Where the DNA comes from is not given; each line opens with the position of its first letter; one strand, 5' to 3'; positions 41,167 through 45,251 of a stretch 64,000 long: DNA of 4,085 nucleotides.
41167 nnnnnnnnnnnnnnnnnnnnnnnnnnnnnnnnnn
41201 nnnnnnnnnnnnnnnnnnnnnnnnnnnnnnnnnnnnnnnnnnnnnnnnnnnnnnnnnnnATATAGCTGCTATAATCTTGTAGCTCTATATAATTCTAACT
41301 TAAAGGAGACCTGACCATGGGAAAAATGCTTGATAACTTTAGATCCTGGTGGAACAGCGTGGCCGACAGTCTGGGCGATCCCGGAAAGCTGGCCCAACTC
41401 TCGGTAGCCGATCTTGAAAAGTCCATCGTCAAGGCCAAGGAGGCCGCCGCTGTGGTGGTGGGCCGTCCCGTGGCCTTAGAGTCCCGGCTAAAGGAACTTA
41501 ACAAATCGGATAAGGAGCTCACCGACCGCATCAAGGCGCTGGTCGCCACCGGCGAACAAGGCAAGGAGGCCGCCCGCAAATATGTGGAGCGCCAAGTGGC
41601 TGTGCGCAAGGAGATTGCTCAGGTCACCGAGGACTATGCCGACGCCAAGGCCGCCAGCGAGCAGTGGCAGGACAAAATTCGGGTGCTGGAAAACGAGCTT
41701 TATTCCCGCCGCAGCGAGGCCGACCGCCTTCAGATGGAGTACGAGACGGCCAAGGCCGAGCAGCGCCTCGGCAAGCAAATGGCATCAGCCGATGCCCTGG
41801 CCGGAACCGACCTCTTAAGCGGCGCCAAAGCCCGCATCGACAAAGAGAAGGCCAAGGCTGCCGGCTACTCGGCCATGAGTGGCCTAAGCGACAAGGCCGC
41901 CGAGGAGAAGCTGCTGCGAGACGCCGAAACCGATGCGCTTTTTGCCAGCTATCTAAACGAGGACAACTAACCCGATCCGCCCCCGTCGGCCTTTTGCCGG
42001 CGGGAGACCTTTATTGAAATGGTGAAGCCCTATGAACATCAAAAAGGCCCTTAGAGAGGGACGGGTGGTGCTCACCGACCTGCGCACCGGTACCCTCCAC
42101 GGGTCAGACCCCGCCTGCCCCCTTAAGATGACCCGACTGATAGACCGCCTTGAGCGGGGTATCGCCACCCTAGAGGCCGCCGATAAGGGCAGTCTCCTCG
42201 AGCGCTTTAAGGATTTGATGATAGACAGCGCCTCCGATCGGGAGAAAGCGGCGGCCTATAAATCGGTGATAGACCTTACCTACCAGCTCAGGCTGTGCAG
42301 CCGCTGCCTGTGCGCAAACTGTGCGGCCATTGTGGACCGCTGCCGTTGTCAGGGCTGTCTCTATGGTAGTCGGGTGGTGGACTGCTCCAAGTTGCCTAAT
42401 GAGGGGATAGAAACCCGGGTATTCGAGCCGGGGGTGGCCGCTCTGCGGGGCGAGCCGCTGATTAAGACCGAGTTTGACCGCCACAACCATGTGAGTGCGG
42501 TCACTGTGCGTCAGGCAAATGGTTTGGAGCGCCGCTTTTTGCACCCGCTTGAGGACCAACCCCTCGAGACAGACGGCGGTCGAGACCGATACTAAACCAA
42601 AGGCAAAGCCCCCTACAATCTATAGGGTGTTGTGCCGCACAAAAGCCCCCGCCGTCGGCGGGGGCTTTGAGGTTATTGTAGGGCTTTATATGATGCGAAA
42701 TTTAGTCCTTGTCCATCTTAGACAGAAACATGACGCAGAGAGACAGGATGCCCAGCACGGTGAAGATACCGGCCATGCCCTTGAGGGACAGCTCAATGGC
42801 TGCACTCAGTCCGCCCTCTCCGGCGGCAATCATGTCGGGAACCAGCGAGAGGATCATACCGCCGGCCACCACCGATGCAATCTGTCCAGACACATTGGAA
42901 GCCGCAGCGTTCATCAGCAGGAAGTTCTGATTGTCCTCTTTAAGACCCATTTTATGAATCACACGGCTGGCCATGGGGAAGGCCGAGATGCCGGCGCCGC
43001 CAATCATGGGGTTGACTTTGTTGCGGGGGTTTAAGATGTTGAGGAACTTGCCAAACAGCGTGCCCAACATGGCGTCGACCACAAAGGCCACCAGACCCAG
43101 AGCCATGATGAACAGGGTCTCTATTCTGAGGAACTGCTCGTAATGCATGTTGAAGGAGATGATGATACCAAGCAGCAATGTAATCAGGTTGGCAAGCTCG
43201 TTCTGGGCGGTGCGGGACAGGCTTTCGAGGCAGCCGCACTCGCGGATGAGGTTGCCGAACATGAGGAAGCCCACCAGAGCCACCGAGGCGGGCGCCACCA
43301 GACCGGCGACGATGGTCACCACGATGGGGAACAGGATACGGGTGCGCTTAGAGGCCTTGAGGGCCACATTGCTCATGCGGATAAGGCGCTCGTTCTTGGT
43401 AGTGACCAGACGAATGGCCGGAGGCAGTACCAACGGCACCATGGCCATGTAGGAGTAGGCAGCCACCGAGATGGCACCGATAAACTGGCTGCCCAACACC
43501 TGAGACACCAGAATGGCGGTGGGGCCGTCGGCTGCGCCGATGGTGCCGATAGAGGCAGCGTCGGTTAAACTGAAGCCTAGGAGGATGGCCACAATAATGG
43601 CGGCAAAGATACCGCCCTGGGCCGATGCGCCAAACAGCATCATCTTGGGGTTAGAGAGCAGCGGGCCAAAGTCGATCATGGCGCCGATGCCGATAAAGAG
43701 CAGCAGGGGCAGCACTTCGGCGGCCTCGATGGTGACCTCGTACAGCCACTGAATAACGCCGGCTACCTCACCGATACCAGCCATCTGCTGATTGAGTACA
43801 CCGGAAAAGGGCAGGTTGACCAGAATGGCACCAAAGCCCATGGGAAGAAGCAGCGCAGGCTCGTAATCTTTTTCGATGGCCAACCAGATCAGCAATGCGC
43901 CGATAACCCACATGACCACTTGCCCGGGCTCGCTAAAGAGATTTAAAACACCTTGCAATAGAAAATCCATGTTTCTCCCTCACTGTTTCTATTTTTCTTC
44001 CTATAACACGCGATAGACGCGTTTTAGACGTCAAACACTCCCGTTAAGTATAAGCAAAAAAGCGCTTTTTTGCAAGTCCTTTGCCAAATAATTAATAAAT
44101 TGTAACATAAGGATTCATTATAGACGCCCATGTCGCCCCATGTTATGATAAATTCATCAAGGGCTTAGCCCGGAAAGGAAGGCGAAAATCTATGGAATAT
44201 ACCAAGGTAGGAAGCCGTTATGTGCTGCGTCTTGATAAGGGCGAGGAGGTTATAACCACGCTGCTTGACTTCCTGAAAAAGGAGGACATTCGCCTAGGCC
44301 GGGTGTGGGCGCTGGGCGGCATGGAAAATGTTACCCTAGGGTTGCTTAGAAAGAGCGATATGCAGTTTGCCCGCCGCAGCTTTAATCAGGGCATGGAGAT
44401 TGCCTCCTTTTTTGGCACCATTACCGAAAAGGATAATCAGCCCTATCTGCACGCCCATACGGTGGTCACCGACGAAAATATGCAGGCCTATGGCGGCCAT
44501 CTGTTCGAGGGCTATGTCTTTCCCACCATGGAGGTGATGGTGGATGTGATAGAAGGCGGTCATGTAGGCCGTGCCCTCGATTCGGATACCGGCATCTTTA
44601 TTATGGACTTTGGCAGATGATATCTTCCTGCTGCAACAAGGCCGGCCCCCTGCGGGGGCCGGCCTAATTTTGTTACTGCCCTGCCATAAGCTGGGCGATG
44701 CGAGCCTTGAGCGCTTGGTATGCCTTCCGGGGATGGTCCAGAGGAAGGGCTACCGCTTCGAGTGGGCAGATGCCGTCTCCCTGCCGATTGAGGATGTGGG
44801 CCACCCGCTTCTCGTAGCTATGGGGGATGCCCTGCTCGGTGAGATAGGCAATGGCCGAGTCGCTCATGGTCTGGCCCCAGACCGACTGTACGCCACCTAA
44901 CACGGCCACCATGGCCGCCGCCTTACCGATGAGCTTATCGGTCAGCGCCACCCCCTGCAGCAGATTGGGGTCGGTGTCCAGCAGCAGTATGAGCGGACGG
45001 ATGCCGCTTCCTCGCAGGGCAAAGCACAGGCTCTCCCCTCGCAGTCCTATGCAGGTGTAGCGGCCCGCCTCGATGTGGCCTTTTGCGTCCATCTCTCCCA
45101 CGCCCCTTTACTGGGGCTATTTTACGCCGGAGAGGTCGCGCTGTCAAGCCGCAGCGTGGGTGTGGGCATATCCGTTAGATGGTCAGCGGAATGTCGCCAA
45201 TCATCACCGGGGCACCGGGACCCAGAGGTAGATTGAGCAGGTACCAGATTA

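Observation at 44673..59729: Eight tandem AbgB-type M20 amidohydrolase paralogs feeding into an AbgT transporter and a DUF1893 gene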

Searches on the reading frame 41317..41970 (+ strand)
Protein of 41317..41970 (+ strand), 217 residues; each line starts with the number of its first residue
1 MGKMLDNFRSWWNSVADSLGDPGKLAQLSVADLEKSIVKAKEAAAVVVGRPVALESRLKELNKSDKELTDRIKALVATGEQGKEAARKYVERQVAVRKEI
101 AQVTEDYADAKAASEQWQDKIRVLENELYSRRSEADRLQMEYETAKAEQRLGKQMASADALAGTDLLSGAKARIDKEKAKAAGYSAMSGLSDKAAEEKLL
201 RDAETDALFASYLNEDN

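Call 14: search_protein_families(library=pfam, proteins=[window:41317-41970:+])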
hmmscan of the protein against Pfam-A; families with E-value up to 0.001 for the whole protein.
window:41317-41970:+ (217 aa): 2 families
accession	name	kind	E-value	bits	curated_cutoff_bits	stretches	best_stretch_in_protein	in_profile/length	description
PF04012.17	PspA_IM30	-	1.8e-16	60.9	33.9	1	3-204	5-201/220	PspA/IM30 family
PF25078.1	DUF7801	-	0.00019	22.1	33.2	1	42-144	47-148/155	Domain of unknown function (DUF7801)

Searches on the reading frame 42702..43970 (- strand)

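Call 14: search_protein_families(library=pfam, proteins=[window:42702-43970:-])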
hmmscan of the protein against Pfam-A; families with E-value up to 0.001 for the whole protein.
window:42702-43970:- (422 aa): 1 family
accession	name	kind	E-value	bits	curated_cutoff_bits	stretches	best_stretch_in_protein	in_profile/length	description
PF03977.18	OAD_beta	-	5.9e-140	466.7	31.6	1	17-376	2-348/349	Na+-transporting oxaloacetate decarboxylase beta subunit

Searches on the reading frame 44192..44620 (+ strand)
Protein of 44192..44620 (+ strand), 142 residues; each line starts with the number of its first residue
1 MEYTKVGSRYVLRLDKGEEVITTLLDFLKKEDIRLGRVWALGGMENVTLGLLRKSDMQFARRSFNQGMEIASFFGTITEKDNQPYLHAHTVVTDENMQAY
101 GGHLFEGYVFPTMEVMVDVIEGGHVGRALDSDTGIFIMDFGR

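Call 14: search_protein_families(library=pfam, proteins=[window:44192-44620:+])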
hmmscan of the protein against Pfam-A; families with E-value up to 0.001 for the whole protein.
window:44192-44620:+ (142 aa): 1 family
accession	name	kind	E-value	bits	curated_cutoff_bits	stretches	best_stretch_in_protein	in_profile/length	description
PF03479.20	PCC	-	6.1e-28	97.9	25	1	10-121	3-116/117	Plants and Prokaryotes Conserved (PCC) domain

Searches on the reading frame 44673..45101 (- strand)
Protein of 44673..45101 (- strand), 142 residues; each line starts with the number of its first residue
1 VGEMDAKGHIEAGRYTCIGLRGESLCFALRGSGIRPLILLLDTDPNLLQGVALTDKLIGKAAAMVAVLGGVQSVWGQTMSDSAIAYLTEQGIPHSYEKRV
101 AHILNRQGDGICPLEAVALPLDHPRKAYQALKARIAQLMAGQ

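Call 4: search_protein_families(library=pfam, proteins=[window:44673-45101:-])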
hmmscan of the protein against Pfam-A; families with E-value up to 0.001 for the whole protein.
window:44673-45101:- (142 aa): 1 family
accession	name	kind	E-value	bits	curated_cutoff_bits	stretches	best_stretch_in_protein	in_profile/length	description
PF08973.16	TM1506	-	2.2e-35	121.6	27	1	7-134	3-129/130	Domain of unknown function (DUF1893)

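Call 5: search_protein_families(library=ncbifam, proteins=[window:44673-45101:-])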
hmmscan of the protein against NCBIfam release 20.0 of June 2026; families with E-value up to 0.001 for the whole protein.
window:44673-45101:- (142 aa): 0 families

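Call 35: list_cluster_members(proteins=[P0121, P0002, window:44673-45101:-])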
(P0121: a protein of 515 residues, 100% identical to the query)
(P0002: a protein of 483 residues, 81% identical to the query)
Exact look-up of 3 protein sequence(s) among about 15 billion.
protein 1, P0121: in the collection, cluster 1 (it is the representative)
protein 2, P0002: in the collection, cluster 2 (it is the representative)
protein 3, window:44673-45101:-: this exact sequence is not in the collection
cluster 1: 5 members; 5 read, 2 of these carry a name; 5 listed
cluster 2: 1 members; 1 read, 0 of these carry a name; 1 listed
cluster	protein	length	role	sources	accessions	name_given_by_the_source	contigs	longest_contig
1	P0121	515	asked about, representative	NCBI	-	-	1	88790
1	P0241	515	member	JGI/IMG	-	aminobenzoyl-glutamate transport protein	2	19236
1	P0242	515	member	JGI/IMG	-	aminobenzoyl-glutamate transport protein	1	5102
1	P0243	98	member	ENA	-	-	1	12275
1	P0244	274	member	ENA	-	-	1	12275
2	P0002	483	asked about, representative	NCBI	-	-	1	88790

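Call 56: search_solved_structures(query=window:44673-45092:-, max_evalue=0.01, show_alignments=1)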
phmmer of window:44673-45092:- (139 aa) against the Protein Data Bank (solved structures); distinct sequences matched with E-value up to 0.01: 2.
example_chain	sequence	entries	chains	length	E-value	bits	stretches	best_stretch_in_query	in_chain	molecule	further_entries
1vk9_A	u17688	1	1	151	3.5e-12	49.7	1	17-129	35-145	conserved hypothetical protein TM1506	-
9e9a_A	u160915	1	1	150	2.3e-05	27.7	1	24-106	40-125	DUF1893 domain-containing protein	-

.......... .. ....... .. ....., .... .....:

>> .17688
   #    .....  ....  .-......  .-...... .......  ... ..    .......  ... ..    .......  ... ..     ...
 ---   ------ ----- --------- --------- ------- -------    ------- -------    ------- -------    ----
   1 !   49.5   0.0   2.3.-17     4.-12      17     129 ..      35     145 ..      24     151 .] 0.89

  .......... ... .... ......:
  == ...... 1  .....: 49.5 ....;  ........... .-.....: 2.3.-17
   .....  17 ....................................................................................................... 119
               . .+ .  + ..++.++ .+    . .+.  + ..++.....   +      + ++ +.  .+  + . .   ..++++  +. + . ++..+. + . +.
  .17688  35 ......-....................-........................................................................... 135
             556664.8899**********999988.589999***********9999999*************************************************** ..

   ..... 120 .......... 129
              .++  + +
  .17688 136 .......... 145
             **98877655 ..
